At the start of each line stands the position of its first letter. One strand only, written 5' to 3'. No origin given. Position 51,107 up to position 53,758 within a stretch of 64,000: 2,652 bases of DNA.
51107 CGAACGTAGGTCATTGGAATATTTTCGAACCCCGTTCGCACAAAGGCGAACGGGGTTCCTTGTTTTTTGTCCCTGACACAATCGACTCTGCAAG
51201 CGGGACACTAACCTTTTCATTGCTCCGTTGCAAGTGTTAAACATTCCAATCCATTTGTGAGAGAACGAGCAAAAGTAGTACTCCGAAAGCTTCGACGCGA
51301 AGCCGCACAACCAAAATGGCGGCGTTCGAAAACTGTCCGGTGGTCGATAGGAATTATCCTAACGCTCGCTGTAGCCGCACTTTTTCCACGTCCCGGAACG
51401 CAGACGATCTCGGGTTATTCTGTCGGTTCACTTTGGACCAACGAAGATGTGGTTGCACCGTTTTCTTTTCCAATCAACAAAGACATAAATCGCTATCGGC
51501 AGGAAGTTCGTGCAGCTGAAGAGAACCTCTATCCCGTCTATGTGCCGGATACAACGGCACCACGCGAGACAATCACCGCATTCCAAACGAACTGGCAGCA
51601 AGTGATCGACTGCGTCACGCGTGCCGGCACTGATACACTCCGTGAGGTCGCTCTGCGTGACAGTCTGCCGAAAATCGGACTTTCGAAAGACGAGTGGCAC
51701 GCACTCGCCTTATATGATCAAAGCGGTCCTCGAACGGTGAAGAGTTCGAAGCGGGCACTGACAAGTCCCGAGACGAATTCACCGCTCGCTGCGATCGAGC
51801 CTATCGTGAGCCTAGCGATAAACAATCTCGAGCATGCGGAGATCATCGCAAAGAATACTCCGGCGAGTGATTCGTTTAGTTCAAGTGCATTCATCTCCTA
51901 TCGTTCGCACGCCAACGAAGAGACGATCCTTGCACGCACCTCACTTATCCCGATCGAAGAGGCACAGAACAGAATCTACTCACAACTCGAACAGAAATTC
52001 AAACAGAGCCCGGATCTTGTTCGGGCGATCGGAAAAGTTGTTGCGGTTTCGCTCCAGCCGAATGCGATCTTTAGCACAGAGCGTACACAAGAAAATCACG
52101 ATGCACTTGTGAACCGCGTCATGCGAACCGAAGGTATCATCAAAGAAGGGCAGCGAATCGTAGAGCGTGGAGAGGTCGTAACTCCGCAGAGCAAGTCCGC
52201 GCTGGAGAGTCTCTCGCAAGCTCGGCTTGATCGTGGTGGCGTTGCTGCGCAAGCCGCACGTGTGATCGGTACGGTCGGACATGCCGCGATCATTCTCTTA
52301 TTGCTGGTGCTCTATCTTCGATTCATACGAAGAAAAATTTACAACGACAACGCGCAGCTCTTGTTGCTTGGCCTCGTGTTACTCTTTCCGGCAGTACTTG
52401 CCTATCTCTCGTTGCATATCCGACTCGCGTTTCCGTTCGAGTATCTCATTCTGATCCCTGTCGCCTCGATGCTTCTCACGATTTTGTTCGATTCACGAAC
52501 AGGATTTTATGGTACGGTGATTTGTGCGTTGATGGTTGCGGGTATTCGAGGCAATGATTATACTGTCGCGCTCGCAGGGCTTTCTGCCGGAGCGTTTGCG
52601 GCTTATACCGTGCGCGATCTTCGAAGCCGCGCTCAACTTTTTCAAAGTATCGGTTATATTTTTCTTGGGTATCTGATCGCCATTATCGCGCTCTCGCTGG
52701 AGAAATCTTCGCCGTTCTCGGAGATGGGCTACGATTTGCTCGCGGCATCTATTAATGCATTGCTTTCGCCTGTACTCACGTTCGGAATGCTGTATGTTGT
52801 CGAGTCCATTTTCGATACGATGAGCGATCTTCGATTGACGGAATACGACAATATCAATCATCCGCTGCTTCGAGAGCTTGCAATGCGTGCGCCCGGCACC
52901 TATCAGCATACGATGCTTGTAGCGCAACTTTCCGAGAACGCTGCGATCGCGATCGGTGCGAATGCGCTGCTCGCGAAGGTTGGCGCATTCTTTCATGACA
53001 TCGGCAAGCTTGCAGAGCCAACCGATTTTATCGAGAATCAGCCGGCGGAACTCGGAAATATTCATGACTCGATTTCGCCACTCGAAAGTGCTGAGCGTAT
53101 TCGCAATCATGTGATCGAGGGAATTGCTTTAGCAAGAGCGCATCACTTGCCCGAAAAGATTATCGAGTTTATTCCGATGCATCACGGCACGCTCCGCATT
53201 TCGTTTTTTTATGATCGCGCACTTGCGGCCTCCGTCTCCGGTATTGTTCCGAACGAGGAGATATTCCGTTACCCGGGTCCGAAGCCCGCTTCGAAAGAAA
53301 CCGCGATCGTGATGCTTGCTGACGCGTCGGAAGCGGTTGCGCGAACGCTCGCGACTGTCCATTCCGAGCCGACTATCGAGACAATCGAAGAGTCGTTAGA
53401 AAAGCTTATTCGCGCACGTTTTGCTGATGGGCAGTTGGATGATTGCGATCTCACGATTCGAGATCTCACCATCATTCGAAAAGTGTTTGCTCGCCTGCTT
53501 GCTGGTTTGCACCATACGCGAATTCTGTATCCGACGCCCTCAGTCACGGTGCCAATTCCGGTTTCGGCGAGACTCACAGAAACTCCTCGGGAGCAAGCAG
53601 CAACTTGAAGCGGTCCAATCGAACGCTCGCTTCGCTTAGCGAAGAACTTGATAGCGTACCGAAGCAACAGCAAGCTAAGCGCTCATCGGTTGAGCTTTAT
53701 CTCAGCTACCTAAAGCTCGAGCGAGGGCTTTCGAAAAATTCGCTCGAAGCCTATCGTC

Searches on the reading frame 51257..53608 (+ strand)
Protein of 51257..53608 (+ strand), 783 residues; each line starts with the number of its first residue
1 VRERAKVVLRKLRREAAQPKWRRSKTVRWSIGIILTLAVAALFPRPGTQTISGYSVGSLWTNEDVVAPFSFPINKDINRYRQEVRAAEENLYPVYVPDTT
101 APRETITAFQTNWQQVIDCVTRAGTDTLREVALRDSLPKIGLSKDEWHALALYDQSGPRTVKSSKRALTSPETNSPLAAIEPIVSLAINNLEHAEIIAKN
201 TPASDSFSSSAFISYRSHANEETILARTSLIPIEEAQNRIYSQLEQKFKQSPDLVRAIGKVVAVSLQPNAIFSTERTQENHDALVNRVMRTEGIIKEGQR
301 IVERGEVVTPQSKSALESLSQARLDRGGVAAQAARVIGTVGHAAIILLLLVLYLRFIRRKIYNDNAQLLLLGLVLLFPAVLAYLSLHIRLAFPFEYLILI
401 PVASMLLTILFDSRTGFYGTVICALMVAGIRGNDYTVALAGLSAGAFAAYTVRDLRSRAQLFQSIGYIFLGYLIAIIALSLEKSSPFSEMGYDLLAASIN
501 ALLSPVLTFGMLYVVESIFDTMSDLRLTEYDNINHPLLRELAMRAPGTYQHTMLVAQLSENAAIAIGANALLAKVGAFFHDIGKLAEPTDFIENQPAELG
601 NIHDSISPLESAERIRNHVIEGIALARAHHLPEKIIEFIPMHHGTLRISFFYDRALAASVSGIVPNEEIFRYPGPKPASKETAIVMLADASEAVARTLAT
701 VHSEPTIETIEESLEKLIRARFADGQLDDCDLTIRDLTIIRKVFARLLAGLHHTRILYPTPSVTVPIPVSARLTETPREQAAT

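Call 68: search_protein_families(library=pfam, proteins=[window:51257-53608:+], max_evalue=0.0001)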
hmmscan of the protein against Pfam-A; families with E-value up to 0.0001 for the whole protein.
window:51257-53608:+ (783 aa): 3 families
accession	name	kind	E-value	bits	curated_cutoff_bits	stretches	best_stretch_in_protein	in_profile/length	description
PF07698.17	7TM-7TMR_HD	-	2e-34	119.6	29.4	1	336-523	4-190/190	7TM receptor with intracellular HD hydrolase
PF07697.16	7TMR-HDED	-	1.2e-17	65.1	27.6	1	63-319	8-220/224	7TM-HD extracellular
PF01966.28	HD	-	8.8e-14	52.2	22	1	548-693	1-115/116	HD domain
